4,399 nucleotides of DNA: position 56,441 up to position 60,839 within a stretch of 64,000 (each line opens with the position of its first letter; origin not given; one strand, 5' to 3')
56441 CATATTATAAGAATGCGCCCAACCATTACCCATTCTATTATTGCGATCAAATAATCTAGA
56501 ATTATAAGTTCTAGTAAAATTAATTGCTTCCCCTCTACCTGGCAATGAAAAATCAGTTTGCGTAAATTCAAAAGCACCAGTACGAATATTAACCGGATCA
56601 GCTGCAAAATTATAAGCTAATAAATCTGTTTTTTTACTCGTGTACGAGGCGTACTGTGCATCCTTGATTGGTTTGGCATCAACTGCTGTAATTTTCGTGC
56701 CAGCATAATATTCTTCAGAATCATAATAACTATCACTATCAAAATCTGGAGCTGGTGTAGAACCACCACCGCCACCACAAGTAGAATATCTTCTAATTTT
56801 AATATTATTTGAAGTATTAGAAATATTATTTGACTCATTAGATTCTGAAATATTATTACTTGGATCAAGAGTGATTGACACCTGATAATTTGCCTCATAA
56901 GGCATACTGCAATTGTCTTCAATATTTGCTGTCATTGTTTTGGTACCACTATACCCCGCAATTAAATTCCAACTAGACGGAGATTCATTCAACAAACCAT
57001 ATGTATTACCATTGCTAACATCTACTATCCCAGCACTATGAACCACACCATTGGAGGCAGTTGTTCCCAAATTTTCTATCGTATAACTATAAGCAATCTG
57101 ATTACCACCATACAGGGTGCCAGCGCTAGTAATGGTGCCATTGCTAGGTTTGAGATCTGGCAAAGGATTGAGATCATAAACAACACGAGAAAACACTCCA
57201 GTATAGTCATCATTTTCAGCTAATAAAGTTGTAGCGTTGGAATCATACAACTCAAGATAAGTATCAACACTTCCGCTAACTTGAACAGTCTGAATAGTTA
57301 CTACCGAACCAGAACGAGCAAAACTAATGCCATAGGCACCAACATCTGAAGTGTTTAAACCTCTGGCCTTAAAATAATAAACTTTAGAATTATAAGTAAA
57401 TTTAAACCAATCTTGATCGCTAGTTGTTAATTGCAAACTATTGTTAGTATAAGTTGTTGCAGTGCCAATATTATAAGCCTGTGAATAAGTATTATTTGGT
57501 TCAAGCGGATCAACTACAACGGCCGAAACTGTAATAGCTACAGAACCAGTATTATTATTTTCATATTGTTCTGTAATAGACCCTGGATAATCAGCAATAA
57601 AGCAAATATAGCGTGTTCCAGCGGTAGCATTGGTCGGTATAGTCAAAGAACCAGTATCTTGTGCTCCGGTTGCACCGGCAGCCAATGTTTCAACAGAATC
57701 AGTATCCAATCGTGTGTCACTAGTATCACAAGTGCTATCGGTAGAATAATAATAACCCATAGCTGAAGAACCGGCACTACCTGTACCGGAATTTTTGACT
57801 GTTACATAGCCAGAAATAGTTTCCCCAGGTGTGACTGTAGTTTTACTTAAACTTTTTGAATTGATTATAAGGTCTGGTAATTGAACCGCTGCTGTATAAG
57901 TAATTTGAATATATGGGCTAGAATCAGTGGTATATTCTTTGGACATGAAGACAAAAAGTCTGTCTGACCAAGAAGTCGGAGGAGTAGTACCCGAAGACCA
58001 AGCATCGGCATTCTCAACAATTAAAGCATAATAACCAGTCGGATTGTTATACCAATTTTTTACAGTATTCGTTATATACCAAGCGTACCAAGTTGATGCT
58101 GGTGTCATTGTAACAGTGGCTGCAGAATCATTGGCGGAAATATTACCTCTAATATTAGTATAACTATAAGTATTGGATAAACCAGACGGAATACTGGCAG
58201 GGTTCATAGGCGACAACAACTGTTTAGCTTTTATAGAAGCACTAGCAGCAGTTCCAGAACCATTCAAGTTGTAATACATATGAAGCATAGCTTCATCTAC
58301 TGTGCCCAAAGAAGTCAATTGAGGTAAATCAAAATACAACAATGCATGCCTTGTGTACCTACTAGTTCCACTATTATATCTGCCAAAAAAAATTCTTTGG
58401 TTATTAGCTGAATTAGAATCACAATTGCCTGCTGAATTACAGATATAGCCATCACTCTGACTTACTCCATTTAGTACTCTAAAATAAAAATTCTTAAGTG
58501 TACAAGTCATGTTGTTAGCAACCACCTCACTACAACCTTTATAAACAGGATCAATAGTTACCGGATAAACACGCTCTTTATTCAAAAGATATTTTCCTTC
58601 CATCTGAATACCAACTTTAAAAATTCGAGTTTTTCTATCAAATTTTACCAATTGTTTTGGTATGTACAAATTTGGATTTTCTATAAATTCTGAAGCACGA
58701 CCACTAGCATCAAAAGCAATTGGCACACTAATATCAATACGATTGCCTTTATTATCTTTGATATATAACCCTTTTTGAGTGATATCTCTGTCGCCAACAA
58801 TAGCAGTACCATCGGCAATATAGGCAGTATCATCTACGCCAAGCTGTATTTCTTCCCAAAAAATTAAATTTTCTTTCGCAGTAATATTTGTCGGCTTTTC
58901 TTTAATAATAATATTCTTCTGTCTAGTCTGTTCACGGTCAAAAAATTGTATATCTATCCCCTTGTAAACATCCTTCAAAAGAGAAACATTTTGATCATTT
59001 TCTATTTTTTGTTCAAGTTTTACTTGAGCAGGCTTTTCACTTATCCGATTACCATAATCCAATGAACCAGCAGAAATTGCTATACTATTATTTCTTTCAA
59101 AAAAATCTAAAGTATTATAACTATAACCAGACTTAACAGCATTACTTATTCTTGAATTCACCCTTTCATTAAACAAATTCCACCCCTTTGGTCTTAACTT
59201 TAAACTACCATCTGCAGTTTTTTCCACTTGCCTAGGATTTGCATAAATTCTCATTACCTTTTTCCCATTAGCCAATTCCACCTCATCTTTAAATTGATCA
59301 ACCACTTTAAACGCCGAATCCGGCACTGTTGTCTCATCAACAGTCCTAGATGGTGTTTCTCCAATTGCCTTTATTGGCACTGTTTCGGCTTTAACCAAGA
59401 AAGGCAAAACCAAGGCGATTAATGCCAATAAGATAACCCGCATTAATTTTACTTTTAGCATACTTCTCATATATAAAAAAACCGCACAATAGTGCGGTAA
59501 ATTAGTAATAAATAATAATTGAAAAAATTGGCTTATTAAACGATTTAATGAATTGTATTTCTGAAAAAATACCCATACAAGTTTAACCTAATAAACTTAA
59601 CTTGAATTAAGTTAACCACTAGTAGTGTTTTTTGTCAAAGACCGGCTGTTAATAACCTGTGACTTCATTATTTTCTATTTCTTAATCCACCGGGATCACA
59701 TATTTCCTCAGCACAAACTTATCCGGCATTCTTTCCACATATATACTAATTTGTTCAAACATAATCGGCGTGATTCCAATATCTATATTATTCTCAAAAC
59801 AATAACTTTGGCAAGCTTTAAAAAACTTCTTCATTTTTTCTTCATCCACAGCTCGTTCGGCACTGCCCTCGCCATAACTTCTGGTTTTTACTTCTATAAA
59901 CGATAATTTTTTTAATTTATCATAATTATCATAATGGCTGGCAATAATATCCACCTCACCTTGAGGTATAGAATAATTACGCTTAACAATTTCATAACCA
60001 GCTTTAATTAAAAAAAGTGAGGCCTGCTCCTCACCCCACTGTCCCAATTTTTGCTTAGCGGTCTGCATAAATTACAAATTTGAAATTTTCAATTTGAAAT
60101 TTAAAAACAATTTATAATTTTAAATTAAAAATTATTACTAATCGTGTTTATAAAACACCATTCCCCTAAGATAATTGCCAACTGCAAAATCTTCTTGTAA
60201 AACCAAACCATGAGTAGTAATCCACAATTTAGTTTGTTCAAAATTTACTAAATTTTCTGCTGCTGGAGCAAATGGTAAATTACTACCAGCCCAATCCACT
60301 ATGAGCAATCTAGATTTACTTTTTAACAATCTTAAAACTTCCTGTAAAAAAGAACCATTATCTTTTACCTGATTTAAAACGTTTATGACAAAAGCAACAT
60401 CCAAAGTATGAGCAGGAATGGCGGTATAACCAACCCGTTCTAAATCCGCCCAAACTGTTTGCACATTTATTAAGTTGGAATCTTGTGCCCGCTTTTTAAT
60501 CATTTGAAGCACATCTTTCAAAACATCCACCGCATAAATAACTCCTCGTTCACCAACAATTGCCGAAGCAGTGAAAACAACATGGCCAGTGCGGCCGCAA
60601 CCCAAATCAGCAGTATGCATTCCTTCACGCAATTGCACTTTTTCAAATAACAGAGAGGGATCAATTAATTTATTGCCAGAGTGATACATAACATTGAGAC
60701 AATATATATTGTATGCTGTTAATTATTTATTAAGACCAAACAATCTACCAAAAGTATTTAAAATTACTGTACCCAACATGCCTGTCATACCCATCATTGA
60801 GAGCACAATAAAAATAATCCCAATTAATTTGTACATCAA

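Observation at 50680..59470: RHS/YD-repeat polymorphic toxin locus with downstream immunity-like genes in a CPR-like genome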

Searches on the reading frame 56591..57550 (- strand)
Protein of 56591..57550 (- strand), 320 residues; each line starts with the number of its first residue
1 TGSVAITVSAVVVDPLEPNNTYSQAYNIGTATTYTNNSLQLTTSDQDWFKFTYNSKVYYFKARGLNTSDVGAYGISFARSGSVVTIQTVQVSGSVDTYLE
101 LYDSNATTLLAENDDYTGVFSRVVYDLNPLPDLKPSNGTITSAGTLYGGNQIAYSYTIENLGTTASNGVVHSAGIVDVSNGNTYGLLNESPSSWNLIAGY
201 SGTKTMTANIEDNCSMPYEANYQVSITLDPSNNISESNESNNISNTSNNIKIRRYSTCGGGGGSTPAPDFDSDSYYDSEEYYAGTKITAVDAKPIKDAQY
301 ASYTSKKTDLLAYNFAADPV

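Call 99: search_protein_families(library=pfam, proteins=[window:56591-57550:-], max_evalue=0.1)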
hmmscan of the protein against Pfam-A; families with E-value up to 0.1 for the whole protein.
seq(320 aa): 1 family
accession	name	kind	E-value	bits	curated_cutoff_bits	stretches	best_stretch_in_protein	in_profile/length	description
PF07705.17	CARDB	-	1.3e-07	32.2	22.7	1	131-244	2-99/101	CARDB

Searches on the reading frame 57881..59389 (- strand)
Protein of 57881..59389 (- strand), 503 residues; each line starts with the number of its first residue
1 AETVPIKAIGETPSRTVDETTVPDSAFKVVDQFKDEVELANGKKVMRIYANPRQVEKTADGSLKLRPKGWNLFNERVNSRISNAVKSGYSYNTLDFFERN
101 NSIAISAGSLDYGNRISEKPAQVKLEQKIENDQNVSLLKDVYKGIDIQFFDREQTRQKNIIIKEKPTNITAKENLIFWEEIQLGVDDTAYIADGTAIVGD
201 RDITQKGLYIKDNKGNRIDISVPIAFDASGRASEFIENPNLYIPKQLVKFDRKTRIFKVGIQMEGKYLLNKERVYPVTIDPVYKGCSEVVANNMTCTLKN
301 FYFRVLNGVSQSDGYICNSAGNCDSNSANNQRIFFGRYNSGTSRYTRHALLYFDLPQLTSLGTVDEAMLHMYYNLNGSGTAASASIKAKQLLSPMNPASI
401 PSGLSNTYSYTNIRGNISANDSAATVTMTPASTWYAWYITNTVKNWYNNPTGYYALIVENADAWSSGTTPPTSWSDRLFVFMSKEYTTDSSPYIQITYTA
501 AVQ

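Call 99: search_protein_families(library=pfam, proteins=[window:57881-59389:-], max_evalue=0.1)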
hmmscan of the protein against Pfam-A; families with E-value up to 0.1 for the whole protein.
seq(503 aa): 2 families
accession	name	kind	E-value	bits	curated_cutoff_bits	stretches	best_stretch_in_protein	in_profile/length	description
PF24517.2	CBM96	-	5.3e-06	26.8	26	1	321-385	17-76/164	Carbohydrate-binding module family 96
PF21111.3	CDI_toxin_EC869_like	-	0.0024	18.5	27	1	78-186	10-111/123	CDI toxin restriction endonuclease-like domain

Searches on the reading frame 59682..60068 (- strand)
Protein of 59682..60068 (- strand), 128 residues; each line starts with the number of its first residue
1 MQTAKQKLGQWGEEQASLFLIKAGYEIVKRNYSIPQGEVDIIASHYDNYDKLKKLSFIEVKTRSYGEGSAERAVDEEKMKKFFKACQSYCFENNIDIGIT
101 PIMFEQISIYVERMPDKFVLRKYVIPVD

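Call 12: search_protein_families(library=pfam, proteins=[window:59682-60068:-], max_evalue=10)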
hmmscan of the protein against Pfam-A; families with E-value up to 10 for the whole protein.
window:59682-60068:- (128 aa): 3 families
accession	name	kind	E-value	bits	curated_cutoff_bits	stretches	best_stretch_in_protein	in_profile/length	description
PF02021.23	UPF0102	-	1.5e-19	70.5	23.6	1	12-96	1-76/80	Uncharacterised protein family UPF0102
PF01939.22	NucS_C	-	3.8e-05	24.1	24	1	20-64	15-54/124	Endonuclease NucS C-terminal domain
PF04471.18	Mrr_cat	-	0.02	15.5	21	1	19-90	16-77/115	Restriction endonuclease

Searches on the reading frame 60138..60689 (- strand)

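Call 12: search_protein_families(library=pfam, proteins=[window:60138-60689:-], max_evalue=10)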
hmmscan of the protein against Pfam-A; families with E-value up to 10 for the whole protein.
window:60138-60689:- (183 aa): 12 families
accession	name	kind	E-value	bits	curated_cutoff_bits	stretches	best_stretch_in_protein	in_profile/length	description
PF13847.12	Methyltransf_31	-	8.8e-16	58.3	27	1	21-139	2-119/145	Methyltransferase domain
PF08241.18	Methyltransf_11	-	6.6e-11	43.1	21.2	1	28-130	2-95/95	Methyltransferase domain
PF01209.24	Ubie_methyltran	-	1.4e-09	38.1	20.1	1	19-139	44-160/233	ubiE/COQ5 methyltransferase family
PF13649.12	Methyltransf_25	-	3.1e-09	37.8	27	1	28-124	3-95/97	Methyltransferase domain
PF08242.18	Methyltransf_12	-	4.5e-05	24.6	30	1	28-125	2-95/98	Methyltransferase domain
PF01135.25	PCMT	-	0.00017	21.9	20.3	1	14-89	65-138/210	Protein-L-isoaspartate(D-aspartate) O-methyltransferase (PCMT)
PF13489.12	Methyltransf_23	-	0.0014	18.8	27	1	21-136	21-122/164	Methyltransferase domain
PF02353.26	CMAS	-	0.016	15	27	1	13-84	53-125/273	Mycolic acid cyclopropane synthetase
PF05175.20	MTS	-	0.019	15.1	23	1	12-83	21-90/170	Methyltransferase small domain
PF01269.23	Fibrillarin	-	0.023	14.3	27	1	16-69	65-117/227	Fibrillarin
PF01728.25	FtsJ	-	0.031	14.6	24.1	1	15-76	13-70/181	FtsJ-like methyltransferase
PF02877.19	PARP_reg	-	0.12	12.9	26.8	1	53-119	47-110/135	Poly(ADP-ribose) polymerase, regulatory domain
